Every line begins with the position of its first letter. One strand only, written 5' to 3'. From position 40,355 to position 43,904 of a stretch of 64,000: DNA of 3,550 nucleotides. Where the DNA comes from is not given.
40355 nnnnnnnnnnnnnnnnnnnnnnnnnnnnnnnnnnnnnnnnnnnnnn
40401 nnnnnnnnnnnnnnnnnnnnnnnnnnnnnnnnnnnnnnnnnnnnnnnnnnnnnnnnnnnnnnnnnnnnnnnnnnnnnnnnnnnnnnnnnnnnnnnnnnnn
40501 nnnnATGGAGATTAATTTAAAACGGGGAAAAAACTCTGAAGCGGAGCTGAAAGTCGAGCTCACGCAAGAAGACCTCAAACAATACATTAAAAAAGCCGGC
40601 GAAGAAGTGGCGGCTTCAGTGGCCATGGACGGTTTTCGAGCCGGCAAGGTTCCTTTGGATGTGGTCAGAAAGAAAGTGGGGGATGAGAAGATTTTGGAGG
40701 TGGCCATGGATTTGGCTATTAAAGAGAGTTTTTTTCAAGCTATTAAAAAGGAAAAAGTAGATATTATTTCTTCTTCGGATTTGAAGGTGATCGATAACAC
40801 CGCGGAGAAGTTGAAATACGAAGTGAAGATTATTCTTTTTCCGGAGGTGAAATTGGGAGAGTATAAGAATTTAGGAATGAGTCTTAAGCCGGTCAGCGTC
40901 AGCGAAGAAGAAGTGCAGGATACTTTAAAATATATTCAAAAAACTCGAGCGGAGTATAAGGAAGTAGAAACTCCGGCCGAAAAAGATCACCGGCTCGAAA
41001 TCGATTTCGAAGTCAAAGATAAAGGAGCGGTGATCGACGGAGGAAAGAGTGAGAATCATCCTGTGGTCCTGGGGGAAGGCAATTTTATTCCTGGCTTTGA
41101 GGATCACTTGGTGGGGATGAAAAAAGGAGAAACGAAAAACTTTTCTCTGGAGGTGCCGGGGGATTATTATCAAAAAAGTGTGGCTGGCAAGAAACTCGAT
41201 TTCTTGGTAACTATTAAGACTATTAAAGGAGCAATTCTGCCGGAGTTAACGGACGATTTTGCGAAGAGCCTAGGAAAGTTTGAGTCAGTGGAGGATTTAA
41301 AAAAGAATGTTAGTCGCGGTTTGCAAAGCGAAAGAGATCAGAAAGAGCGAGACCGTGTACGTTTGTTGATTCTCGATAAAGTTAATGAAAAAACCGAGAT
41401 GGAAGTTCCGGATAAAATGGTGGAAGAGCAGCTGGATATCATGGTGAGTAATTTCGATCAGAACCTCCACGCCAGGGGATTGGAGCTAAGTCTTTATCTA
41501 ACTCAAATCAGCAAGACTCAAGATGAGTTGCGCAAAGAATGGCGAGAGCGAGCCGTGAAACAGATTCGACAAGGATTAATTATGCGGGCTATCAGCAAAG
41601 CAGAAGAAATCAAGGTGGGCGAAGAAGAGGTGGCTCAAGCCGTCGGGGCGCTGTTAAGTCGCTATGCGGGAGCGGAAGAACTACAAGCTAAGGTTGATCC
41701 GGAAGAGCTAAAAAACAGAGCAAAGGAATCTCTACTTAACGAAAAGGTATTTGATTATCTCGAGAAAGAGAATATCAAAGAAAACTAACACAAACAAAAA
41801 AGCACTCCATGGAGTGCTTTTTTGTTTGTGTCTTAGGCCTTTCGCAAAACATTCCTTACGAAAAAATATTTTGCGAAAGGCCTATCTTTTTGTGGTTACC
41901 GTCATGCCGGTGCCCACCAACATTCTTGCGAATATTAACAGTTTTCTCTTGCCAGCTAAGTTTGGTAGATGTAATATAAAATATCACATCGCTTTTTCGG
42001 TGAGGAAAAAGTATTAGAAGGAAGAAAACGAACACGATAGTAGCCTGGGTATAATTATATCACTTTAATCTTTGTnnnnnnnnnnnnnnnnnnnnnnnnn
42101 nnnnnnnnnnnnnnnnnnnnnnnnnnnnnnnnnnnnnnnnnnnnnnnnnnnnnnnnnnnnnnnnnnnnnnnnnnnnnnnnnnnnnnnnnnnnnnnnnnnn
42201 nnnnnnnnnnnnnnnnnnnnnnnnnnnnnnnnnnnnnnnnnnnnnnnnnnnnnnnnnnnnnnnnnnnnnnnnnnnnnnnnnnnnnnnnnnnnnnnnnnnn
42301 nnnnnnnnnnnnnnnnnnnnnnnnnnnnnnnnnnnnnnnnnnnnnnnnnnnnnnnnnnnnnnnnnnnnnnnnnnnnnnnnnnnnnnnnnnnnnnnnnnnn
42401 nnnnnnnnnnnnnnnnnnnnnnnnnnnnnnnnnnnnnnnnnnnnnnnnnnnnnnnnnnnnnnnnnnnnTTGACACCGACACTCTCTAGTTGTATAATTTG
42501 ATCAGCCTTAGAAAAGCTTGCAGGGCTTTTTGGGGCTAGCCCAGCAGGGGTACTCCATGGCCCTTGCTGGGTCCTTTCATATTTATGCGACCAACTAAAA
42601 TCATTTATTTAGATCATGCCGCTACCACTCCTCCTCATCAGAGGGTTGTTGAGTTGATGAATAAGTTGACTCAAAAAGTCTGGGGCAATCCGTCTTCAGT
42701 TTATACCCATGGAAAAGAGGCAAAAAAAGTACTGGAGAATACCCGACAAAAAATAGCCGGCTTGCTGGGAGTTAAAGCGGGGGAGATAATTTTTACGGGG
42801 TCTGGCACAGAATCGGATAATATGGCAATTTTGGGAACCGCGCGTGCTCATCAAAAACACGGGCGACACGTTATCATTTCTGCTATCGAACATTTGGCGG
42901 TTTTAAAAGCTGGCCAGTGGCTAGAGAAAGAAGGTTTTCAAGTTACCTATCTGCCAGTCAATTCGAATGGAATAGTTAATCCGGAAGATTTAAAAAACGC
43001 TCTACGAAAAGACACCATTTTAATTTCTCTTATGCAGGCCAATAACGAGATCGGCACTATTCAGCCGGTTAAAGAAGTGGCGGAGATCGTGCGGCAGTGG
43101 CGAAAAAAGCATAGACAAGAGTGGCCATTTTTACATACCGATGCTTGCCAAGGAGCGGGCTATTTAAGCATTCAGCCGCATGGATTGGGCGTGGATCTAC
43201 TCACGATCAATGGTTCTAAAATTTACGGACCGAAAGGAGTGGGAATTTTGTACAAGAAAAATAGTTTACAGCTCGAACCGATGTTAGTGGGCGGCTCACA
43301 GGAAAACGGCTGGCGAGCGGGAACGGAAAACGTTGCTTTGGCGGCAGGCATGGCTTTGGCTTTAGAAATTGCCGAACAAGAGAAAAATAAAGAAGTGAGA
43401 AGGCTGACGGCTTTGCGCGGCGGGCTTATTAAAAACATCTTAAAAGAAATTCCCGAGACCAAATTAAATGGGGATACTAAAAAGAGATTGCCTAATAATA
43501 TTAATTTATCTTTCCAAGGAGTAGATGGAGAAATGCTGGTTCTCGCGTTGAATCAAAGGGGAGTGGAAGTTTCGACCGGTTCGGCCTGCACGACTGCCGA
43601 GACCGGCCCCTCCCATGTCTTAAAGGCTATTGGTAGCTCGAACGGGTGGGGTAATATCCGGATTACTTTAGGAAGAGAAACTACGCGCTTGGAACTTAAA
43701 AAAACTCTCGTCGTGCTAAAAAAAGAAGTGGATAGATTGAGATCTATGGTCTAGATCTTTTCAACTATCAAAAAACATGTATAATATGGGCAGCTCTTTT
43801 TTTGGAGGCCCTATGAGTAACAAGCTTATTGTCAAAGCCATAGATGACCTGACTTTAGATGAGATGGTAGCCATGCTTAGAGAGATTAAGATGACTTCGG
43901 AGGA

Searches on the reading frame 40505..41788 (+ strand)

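Call 58: search_protein_families(library=pfam, proteins=[window:40505-41788:+], max_evalue=0.00001)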
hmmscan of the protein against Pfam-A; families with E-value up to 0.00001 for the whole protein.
window:40505-41788:+ (427 aa): 3 families
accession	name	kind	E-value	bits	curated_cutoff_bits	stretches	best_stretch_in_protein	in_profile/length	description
PF05697.18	Trigger_N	-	1.3e-28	100.5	22.2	1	1-142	1-142/144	Bacterial trigger factor protein (TF)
PF05698.19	Trigger_C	-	2e-27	96.6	22.7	1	261-419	1-160/162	Bacterial trigger factor protein (TF) C-terminus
PF00254.34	FKBP_C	-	5.1e-12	46.4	21.1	1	157-236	4-92/94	FKBP-type peptidyl-prolyl cis-trans isomerase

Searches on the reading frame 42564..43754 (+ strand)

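Call 58: search_protein_families(library=pfam, proteins=[window:42564-43754:+], max_evalue=0.00001)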
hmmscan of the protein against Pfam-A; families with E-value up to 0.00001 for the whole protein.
window:42564-43754:+ (396 aa): 2 families
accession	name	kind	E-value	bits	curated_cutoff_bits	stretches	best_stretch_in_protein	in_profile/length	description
PF00266.25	Aminotran_5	-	1.8e-72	244.8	21.5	1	14-378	1-368/371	Aminotransferase class-V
PF01212.27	Beta_elim_lyase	-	4.7e-08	33.1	27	1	60-181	37-160/288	Beta-eliminating lyase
